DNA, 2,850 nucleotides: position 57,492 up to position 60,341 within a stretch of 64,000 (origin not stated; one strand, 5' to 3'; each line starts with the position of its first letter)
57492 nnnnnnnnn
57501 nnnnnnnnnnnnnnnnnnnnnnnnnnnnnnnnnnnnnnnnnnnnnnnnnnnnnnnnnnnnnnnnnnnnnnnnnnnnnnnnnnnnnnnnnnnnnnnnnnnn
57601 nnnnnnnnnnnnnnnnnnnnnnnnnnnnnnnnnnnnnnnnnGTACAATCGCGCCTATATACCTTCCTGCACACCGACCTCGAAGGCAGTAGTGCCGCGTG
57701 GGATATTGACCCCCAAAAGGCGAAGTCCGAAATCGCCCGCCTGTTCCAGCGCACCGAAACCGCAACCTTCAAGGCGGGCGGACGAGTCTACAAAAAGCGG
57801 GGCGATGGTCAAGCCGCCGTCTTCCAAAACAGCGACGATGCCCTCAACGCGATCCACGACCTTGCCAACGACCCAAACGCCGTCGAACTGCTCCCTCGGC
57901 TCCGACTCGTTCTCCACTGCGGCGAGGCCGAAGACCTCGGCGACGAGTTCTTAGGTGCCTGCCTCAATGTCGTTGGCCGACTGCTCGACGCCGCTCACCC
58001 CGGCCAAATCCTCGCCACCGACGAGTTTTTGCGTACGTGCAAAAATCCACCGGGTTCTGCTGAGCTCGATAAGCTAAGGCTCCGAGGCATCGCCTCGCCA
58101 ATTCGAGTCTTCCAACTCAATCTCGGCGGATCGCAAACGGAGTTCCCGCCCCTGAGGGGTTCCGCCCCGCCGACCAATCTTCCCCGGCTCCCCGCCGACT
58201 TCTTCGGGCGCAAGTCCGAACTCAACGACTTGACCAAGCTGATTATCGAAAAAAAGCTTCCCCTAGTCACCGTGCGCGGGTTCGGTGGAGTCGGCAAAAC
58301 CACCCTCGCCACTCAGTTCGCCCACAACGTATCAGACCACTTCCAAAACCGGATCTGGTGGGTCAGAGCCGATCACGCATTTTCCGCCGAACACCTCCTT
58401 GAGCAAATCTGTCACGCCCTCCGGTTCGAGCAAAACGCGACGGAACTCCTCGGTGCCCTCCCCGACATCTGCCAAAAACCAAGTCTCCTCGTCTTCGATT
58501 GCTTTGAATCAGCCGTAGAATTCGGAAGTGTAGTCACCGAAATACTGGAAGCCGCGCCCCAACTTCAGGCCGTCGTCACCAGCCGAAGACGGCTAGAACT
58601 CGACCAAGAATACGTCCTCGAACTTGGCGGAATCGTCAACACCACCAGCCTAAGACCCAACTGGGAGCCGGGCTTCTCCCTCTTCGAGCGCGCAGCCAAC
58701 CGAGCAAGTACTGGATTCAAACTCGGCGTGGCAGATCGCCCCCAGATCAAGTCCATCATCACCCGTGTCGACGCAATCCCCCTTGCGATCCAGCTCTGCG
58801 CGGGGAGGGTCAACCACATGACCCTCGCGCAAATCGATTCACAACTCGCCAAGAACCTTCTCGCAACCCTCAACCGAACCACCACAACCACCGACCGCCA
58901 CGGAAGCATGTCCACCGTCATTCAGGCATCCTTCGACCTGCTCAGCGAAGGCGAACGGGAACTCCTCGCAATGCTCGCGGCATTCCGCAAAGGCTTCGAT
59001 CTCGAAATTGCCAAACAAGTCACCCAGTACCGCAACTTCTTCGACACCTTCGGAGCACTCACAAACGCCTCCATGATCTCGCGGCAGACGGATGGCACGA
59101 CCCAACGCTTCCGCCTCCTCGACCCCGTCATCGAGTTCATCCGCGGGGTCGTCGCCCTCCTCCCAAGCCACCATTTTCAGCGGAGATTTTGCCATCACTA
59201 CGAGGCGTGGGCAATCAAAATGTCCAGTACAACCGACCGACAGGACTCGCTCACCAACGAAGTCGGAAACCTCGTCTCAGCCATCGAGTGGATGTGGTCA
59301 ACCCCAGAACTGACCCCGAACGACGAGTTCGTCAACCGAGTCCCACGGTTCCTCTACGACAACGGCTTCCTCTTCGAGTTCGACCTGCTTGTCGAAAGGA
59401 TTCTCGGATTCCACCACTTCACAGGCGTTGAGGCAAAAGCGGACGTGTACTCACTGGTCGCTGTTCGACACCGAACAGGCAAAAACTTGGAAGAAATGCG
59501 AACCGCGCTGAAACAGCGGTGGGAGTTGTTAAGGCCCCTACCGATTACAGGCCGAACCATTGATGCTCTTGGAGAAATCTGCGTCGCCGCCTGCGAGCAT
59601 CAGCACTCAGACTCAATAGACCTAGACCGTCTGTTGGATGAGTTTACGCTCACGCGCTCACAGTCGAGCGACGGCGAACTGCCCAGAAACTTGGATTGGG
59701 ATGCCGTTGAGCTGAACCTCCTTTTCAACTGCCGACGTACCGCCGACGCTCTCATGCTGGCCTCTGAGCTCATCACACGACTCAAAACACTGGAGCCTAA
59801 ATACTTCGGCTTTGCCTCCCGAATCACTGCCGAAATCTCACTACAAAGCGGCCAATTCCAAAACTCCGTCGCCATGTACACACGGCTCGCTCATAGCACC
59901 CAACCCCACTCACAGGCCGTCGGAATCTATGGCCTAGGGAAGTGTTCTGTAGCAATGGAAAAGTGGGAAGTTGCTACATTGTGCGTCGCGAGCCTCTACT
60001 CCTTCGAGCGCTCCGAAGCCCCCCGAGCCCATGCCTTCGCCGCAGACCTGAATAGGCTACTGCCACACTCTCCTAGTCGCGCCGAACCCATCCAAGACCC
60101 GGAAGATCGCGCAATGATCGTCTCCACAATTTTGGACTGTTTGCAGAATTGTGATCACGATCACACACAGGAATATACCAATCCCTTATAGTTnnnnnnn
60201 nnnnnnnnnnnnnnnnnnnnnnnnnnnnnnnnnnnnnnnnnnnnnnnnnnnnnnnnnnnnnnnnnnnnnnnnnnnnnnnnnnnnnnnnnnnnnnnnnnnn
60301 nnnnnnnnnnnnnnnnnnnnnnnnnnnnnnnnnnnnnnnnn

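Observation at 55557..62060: Five-gene cluster wiring a cyclase-STAND NTPase to a CRP-type regulator through two perfect CRP boxes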

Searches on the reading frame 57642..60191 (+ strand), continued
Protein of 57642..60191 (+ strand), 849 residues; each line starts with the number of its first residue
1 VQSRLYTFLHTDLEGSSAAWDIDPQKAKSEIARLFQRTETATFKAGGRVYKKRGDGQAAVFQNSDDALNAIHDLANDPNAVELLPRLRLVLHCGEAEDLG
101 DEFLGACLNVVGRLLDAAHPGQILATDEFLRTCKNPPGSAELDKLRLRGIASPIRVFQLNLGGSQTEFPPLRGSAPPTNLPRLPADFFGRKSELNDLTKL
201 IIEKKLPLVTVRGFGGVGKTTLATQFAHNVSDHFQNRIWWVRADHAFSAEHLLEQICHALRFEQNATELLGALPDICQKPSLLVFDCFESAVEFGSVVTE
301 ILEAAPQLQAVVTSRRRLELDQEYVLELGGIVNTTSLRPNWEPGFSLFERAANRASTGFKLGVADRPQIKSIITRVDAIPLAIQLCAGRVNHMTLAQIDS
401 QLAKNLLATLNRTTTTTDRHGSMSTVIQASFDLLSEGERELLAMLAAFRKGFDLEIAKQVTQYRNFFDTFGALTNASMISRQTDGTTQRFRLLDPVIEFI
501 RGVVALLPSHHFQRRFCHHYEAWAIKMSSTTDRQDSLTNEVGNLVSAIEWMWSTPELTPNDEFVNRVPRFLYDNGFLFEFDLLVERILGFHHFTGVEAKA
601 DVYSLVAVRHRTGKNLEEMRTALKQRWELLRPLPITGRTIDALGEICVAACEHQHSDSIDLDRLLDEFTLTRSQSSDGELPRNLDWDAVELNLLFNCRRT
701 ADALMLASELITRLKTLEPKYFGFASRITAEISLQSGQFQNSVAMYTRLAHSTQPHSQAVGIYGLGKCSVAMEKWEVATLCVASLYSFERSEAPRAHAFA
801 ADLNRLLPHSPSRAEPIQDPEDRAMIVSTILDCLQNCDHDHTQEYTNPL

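Call 20: find_encoding_contigs(protein=P0001, flank=10000, max_places=3)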
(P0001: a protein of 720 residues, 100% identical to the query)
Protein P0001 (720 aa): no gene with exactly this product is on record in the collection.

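Call 35: search_protein_families(library=padloc, proteins=[window:57642-60191:+], max_evalue=0.01)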
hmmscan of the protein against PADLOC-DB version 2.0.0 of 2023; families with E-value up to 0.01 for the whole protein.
window:57642-60191:+ (849 aa): 1 family
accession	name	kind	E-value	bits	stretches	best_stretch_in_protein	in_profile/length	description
PDLC04985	PDC-S27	-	0.0047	13.9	1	186-230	5-49/484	-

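Call 36: search_protein_families(library=ncbifam, proteins=[window:57642-60191:+], max_evalue=0.01)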
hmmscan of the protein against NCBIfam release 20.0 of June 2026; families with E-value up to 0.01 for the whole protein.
window:57642-60191:+ (849 aa): 5 families
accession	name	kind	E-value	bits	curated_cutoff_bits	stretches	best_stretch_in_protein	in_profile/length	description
NF040586.1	FxSxx_TPR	equivalog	2.5e-14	52.7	300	1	182-446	3-253/830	FxSxx-COOH system tetratricopeptide repeat protein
NF041717.1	HaaA_phane_TPR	equivalog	1.2e-10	40.1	1125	2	290-520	227-445/882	cyclophane-containing RiPP biosynthesis TPR protein HaaT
NF053617.1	SARPRegAfsRStmc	equivalog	1.6e-06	26.4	1430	1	171-236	282-350/986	SARP-family global regulator AfsR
TIGR04291.1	arsen_driv_ArsA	equivalog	0.0015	17.3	650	1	192-234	306-348/565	arsenical pump-driving ATPase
NF041546.1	ParA_partition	equivalog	0.0058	16.2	180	0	215-255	9-48/203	ParA family partition ATPase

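Call 101: search_protein_families(library=ncbifam, proteins=[L001:6970-7800:+], max_evalue=0.01)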
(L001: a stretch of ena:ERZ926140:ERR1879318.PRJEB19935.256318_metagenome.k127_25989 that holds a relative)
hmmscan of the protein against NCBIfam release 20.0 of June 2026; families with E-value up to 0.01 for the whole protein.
L001:6970-7800:+ (277 aa): 0 families

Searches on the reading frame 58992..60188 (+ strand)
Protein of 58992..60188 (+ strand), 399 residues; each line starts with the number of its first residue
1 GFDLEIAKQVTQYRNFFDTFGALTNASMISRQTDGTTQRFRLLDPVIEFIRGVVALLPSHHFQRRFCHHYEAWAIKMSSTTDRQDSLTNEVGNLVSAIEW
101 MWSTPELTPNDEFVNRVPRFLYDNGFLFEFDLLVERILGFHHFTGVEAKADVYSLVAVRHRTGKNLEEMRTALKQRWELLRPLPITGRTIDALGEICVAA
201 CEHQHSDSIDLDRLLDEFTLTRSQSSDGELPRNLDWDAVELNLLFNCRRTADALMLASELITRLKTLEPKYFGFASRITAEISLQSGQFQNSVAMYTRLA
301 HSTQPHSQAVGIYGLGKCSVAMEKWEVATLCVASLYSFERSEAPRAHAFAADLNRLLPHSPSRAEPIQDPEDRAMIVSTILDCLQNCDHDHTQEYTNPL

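Call 99: search_solved_structures(query=window:58992-60188:+, max_evalue=1)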
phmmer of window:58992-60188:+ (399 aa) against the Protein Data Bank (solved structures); distinct sequences matched with E-value up to 1: 1.
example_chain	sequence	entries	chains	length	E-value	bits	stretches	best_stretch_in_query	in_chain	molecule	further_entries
3wzs_A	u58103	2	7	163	0.36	13.2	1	237-302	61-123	UDP-glucose-glycoprotein glucosyltransferase-like protein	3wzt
